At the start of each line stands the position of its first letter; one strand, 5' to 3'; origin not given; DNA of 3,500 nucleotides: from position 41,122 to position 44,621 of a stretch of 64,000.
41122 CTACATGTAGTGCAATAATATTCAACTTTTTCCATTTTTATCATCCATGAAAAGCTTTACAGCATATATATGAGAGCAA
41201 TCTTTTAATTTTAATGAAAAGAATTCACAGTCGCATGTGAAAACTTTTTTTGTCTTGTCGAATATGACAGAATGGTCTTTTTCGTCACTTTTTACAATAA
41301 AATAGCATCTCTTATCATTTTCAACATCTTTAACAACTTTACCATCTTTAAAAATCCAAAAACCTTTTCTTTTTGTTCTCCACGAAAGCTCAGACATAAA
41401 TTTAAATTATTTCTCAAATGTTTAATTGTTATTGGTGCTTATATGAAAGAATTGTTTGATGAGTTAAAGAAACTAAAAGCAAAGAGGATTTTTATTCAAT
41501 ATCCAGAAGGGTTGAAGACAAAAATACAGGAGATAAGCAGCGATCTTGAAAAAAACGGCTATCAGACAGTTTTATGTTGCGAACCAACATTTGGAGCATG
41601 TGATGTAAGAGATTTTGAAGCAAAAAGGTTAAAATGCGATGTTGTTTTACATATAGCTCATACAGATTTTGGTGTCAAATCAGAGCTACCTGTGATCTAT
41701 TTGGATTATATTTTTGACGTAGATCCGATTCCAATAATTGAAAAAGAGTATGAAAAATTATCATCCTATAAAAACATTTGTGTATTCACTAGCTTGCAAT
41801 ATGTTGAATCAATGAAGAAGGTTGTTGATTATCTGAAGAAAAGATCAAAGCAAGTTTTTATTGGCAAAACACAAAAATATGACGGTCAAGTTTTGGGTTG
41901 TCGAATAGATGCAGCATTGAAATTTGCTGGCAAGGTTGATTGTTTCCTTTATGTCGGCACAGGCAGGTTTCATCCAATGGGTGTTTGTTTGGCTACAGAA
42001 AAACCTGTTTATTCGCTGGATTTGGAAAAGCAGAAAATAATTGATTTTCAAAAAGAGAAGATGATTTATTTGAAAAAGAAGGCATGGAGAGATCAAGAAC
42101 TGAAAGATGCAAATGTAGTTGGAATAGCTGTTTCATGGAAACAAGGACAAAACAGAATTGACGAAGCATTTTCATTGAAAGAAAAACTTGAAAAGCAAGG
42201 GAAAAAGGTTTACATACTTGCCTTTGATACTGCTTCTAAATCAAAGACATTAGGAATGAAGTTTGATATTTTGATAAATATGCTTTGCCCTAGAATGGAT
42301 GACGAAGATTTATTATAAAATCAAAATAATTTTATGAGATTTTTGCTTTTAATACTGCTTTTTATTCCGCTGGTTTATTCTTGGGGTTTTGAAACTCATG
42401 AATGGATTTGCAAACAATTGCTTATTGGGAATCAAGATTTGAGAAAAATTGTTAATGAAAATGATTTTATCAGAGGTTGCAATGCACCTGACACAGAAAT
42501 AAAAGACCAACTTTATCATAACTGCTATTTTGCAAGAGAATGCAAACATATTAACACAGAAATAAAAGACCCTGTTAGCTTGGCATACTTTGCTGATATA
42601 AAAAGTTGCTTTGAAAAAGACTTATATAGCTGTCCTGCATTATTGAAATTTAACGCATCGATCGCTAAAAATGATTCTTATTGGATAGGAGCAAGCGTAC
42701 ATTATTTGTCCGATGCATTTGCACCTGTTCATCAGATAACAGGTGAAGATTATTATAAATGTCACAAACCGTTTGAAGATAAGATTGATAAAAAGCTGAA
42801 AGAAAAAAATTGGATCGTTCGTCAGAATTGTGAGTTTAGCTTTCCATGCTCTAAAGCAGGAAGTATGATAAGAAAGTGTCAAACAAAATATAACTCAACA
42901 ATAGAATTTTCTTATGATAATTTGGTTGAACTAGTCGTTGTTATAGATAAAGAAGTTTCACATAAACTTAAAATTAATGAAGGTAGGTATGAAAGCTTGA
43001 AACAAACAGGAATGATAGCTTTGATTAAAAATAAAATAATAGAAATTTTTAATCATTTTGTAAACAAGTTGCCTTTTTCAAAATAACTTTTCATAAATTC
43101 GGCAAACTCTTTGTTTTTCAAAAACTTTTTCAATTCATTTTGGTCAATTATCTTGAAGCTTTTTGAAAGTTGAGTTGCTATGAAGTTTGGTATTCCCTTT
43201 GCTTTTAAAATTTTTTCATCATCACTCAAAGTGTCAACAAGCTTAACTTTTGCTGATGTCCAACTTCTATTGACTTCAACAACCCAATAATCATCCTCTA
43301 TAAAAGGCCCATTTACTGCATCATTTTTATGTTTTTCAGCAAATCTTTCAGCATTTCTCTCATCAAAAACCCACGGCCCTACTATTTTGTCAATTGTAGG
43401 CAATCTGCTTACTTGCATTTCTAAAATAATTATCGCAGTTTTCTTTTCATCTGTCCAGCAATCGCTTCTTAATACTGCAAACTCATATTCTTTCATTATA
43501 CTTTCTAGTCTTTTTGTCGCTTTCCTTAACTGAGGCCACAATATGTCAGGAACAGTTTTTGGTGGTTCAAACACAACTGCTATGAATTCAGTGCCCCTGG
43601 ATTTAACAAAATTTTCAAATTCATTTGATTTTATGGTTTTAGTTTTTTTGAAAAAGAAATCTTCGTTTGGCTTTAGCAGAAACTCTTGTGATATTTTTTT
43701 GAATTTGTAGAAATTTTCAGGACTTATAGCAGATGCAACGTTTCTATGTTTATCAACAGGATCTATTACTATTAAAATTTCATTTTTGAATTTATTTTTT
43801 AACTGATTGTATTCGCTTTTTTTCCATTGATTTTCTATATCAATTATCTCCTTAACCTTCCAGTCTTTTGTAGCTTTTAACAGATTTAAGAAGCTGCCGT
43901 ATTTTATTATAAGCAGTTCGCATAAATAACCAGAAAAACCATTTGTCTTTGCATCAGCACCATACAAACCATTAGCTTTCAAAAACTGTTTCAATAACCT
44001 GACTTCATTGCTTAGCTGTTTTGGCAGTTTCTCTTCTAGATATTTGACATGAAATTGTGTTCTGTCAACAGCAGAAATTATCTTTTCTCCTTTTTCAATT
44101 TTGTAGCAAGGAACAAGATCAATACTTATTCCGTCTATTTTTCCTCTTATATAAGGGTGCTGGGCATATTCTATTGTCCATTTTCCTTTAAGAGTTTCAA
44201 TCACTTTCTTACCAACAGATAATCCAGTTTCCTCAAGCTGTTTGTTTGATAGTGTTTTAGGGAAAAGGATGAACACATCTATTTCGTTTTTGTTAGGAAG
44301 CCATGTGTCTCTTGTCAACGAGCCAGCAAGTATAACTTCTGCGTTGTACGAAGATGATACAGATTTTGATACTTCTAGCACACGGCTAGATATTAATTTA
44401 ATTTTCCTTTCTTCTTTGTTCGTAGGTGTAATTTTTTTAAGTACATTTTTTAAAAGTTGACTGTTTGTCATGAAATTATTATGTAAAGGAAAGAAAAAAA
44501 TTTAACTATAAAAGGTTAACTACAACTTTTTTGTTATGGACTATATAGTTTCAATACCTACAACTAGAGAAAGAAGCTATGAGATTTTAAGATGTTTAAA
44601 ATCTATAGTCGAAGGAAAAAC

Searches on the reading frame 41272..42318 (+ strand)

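Call 70: search_protein_families(library=pfam, proteins=[window:41272-42318:+], max_evalue=0.0001)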
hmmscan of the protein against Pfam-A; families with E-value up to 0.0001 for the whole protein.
window:41272-42318:+ (348 aa): 1 family
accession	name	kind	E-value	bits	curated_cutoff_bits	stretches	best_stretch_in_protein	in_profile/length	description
PF01866.22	Diphthamide_syn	-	2.7e-56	191.7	33.2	1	78-342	2-270/302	Putative diphthamide synthesis protein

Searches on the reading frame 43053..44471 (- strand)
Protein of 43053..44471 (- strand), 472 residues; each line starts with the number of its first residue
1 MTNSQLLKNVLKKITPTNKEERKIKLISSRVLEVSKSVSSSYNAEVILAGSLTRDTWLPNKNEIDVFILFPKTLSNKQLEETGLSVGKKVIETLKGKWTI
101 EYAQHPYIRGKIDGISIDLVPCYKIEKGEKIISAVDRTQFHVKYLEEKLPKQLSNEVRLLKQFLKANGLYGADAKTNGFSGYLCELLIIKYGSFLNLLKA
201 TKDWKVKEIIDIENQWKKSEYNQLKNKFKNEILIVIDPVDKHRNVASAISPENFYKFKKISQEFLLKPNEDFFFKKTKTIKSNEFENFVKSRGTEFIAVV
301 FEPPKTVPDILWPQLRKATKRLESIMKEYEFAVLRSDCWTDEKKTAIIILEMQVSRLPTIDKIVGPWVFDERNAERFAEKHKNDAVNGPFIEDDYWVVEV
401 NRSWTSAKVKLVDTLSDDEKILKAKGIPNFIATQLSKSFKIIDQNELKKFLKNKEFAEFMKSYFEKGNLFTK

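Call 45: search_protein_families(library=pfam, proteins=[window:43053-44471:-], max_evalue=0.001)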
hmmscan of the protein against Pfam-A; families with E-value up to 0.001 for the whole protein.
window:43053-44471:- (472 aa): 4 families
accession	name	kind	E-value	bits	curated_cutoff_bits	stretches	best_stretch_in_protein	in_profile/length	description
PF09249.16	tRNA_NucTransf2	-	6.5e-42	142.8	27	1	155-274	1-113/113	tRNA nucleotidyltransferase, second domain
PF21133.2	CAA_C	-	1.6e-36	125.5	22.2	1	292-415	1-120/144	CCA-adding enzyme, C-terminal domain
PF01909.29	NTP_transf_2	-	3.8e-13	50.1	21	1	34-141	4-93/93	Nucleotidyltransferase domain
PF18144.7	SMODS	-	1.6e-05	25.6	26.5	1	1-129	1-137/164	Second Messenger Oligonucleotide or Dinucleotide Synthetase domain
